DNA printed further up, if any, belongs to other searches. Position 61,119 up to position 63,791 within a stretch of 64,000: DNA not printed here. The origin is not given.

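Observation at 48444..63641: Tandem giant GH-A-type surface glycoproteins coupled to a processive GT2 glycan synthase: candidate surface-glycan / exopolysaccharide locus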

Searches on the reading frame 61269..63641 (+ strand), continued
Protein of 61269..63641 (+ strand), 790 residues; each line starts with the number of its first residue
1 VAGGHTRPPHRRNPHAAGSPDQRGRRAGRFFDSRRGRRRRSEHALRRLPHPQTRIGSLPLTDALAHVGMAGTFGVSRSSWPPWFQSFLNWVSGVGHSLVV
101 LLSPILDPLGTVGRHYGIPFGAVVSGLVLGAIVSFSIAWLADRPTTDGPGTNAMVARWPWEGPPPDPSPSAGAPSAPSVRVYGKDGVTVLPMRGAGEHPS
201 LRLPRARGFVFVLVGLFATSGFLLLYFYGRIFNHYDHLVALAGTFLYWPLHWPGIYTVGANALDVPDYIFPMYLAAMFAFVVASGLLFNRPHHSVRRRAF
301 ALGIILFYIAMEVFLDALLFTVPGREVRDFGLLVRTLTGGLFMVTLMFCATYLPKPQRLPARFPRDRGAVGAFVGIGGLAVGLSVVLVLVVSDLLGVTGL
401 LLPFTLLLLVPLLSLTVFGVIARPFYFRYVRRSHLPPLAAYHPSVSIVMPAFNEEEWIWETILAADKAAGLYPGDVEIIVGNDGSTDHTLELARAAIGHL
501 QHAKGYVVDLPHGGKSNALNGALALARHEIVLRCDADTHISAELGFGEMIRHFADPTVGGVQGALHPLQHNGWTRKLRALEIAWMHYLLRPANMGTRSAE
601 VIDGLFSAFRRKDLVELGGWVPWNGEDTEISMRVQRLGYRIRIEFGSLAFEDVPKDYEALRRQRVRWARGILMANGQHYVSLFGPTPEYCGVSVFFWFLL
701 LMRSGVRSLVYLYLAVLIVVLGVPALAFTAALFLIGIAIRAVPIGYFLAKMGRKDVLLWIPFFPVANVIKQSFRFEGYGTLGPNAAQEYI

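Call 49: fold_search(model_id=the predicted structure, library=pdb)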
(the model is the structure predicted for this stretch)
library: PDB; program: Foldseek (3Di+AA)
matches with E <= 10: 606; with E <= 0.001: 229
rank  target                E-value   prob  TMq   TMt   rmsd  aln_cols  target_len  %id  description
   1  8snc_A                6.5e-12  1.00  0.40  0.56   9.4       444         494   15  Chlorella virus Hyaluronan Synthase bound to GlcA extended GlcNAc primer (released 2024-05-01)
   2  9yq5_A                8.1e-12  1.00  0.39  0.55   9.5       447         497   14  Chlorella virus hyaluronan synthase bound to an inserted UDP-GlcA (released 2025-12-10)
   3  9b8v_E                1.6e-11  1.00  0.33  0.29  16.5       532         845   16  AlphaFold2 informed cryo-EM model of the E. coli cellulose synthase BcsAG3B6 complex (released 2025-02-19)
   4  8smp_A                2.4e-11  1.00  0.37  0.48  12.8       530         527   17  Xenopus laevis hyaluronan synthase 1, UDP-bound, gating loop inserted state (released 2024-05-01)
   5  7sp7_A                2.6e-11  1.00  0.42  0.59   4.9       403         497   15  Chlorella virus hyaluronan synthase inhibited by UDP (released 2022-04-06)
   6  6yv7_B                2.6e-11  1.00  0.35  0.69   7.1       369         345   22  Mannosyltransferase PcManGT from Pyrobaculum calidifontis (released 2020-07-22)
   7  8smn_A                3.1e-11  1.00  0.36  0.48  13.4       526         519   15  Xenopus laevis hyaluronan synthase 1, nascent HA polymer bound state (released 2024-05-01)
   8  7sp6_A                3.9e-11  1.00  0.33  0.46  12.6       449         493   14  Chlorella virus hyaluronan synthase (released 2022-04-06)
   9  8sne_A                4.3e-11  1.00  0.41  0.58   4.2       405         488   14  Chlorella virus Hyaluronan Synthase bound to GlcA extended GlcNAc primer and UDP (released 2024-05-01)
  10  7sp9_A                4.3e-11  1.00  0.34  0.47  12.3       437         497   14  Chlorella virus Hyaluronan Synthase in the GlcNAc-primed channel-closed state (released 2022-04-06)
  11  7sp8_A                5.9e-11  1.00  0.41  0.57   4.5       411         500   14  Chlorella virus Hyaluronan Synthase bound to UDP-GlcNAc (released 2022-04-06)
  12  8smm_A                1.2e-10  1.00  0.42  0.56   6.6       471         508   17  Xenopus laevis hyaluronan synthase 1 (released 2024-05-01)
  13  9fnn_A                1.3e-10  1.00  0.36  0.33  20.6       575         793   18  Cryo-EM structure of the c-di-GMP-saturated 'crown'less Bcs macrocomplex for cellulose secretion in E. coli (released 2024-10-16)
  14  6yv7_A                1.4e-10  1.00  0.33  0.63   7.0       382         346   20  Mannosyltransferase PcManGT from Pyrobaculum calidifontis (released 2020-07-22)
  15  9yq2_A                2.2e-10  1.00  0.39  0.56   8.7       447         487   15  Chlorella virus hyaluronan synthase bound to DDM (released 2025-12-10)
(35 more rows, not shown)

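Call 70: search_solved_structures(query=A2, max_evalue=0.001, show_alignments=2)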
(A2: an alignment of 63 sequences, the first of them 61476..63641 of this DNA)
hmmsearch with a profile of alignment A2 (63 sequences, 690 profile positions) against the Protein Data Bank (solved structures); distinct sequences matched with E-value up to 0.001: 32.
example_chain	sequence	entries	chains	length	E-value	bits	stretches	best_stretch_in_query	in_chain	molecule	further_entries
6yv7_A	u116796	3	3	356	6.3e-24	87.5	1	335-564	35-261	Glycosyl transferase, family 2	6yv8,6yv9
6yv7_B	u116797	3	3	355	7.4e-24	87.3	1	335-564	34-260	Glycosyl transferase, family 2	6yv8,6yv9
2z87_A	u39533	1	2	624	1.4e-12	50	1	323-441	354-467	Chondroitin synthase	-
2z86_A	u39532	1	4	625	1.4e-12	50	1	323-441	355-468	Chondroitin synthase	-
5ej1_A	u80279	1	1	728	5.3e-11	44.8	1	269-623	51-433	Putative cellulose synthase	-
4hg6_A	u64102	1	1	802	6.9e-11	44.4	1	270-623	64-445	Cellulose Synthase Subunit A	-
4p00_A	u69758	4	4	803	7e-11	44.4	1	270-623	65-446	Cellulose Synthase A subunit | Cellulose Synthase subunit A | Putative cellulose synthase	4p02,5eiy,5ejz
9b8v_E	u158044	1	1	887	1.6e-09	39.9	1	300-637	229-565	Cellulose synthase catalytic subunit [UDP-forming]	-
7lby_A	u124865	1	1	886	1.6e-09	39.9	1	300-637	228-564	Cellulose synthase catalytic subunit [UDP-forming]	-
9fmv_A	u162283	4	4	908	1.7e-09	39.8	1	300-637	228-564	Cellulose synthase catalytic subunit [UDP-forming]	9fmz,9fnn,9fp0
6p61_A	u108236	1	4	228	8.5e-09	37.5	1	342-443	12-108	Glycosyltransferase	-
5tze_C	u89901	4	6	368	1.2e-08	37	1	345-444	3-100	Glycosyl transferase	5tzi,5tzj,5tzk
5tz8_A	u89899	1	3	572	2.5e-08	35.9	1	345-444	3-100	Glycosyl transferase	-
9hwj_A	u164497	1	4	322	2e-07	33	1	341-476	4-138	Undecaprenyl-phosphate 4-deoxy-4-formamido-L-arabinose transferase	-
3bcv_A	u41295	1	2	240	2.5e-06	29.3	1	343-444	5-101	Putative glycosyltransferase protein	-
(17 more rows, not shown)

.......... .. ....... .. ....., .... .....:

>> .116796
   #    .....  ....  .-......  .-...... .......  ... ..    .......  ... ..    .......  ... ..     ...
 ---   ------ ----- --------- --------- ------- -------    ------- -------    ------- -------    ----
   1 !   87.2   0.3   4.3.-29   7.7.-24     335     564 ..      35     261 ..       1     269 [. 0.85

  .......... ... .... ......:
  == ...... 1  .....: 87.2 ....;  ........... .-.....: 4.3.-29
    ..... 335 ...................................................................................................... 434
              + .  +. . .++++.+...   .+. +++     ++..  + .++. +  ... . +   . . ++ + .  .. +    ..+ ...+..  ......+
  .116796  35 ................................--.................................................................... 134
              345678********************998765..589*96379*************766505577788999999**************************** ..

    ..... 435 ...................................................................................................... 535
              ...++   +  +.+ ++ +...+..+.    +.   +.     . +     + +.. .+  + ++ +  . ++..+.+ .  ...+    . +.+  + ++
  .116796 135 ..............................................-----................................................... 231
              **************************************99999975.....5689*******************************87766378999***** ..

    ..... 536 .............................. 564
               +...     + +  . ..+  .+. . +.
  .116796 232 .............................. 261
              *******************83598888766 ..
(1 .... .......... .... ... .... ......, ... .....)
